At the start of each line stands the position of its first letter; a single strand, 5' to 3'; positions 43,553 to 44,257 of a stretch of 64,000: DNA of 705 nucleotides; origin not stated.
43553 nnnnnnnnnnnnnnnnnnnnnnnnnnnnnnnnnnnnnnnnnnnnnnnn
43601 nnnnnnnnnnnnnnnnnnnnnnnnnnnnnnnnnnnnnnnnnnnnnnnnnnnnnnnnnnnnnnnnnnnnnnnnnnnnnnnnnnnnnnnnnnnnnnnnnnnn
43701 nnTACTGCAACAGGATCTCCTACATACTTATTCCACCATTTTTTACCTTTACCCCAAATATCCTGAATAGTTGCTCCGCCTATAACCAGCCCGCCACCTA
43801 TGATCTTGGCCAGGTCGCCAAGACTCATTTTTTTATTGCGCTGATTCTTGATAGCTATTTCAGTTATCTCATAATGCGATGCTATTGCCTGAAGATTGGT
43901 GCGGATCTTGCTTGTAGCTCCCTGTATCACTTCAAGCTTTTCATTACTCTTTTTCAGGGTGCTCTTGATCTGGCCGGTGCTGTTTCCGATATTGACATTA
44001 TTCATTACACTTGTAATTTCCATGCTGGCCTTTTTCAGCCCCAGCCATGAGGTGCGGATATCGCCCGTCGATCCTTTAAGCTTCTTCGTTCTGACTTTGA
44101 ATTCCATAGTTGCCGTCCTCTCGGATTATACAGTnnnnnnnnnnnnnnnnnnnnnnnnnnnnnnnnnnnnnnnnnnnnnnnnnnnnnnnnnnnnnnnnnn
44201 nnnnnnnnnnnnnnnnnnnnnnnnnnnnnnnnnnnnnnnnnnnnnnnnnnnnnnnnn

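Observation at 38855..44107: Rhs/YD toxin with T7SS-type N-terminus and a glycine-zipper C-terminal domain, paired with a three-TM immunity candidate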

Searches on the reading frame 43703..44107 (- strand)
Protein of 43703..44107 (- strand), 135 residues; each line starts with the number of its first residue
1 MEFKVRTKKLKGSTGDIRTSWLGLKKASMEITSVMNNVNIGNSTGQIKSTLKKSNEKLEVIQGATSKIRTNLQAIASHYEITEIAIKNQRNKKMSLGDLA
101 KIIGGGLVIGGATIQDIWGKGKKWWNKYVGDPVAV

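Call 7: search_protein_families(library=pfam, proteins=[window:43703-44107:-], max_evalue=10)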
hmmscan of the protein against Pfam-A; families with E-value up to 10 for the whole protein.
seq(135 aa): 2 families
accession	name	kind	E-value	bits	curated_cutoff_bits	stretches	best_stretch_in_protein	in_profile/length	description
PF00873.25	ACR_tran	-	0.02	13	28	1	26-105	181-264/1021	AcrB/AcrD/AcrF family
PF12970.12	DUF3858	-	0.12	13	27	1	27-62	47-82/116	Domain of Unknown Function with PDB structure (DUF3858)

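Call 8: search_protein_families(library=ncbifam, proteins=[window:43703-44107:-], max_evalue=1)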
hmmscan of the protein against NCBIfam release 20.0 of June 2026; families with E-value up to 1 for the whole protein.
seq(135 aa): 2 families
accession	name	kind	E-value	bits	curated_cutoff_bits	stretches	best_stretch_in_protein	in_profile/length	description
TIGR00416.1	sms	equivalog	0.01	14.6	403.05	1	58-113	42-97/454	DNA repair protein RadA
NF004428.0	PRK05771.2-1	equivalog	0.018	13.2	766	1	35-87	232-284/680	V-type ATP synthase subunit I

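Call 15: search_solved_structures(query=window:43703-44107:-, max_evalue=10)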
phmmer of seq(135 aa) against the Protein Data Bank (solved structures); distinct sequences matched with E-value up to 10: 3.
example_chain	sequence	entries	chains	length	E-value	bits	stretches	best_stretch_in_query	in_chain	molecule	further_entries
5w42_B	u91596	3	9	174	0.34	14.7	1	37-86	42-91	Hemagglutinin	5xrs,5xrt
5t58_B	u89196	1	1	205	1.1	13.1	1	40-76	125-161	KLLA0E05809p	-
2efr_A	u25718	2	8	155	1.6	12.5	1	35-95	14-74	General control protein GCN4 and Tropomyosin 1 alpha chain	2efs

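Call 28: find_homologous_proteins(query=window:43703-44107:-, max_evalue=0.001)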
Query seq(135 aa): 10 candidates shared short words with the query, none scored E <= 0.001.

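Call 40: search_protein_families(library=pfam, alignment_id=A3, max_evalue=1)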
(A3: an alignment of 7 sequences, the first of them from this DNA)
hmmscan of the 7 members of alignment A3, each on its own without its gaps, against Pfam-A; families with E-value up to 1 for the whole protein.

A. member 1, seq(128 aa): 4 families
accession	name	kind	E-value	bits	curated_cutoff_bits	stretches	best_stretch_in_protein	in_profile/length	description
PF00873.25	ACR_tran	-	0.017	13.3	28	1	26-105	181-264/1021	AcrB/AcrD/AcrF family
PF12970.12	DUF3858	-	0.11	13.1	27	1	27-62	47-82/116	Domain of Unknown Function with PDB structure (DUF3858)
PF06066.16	SepZ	-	0.16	12.7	27.3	1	32-112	17-93/99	SepZ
PF15234.11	LAT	-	0.35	11.1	27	1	22-78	161-217/236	Linker for activation of T-cells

B. families by the number of members that match (of 7 scanned): 38 families (the first 25 are shown)
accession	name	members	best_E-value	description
PF06013.18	WXG100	4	0.00037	Proteins of 100 residues with WXG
PF10824.14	T7SS_ESX_EspC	2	0.00026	Excreted virulence factor EspC, type VII ESX diderm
PF22905.2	Hydro_N_hd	2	0.064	Hydrolase N-terminal helical domain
PF12699.13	phiKZ_IP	1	0.0013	phiKZ-like phage internal head proteins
PF21371.2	Apc5_N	1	0.0094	Anaphase-promoting complex subunit 5, N-terminal domain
PF19575.5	HTH_58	1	0.01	Helix-turn-helix domain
PF14523.12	Syntaxin_2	1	0.014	Syntaxin-like protein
PF24615.2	Spectrin_Anc-1_2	1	0.016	Nuclear anchorage protein 1, spectrin repeat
PF00873.25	ACR_tran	1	0.017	AcrB/AcrD/AcrF family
PF00823.25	PPE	1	0.021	PPE family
PF04513.17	Baculo_PEP_C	1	0.024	Baculovirus polyhedron envelope protein, PEP, C terminus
PF17675.6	APG6_N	1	0.03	Apg6 coiled-coil region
PF03036.21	Perilipin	1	0.033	Perilipin family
PF12021.13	DUF3509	1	0.035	Protein of unknown function (DUF3509)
PF19891.5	DUF6364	1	0.035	Family of unknown function (DUF6364)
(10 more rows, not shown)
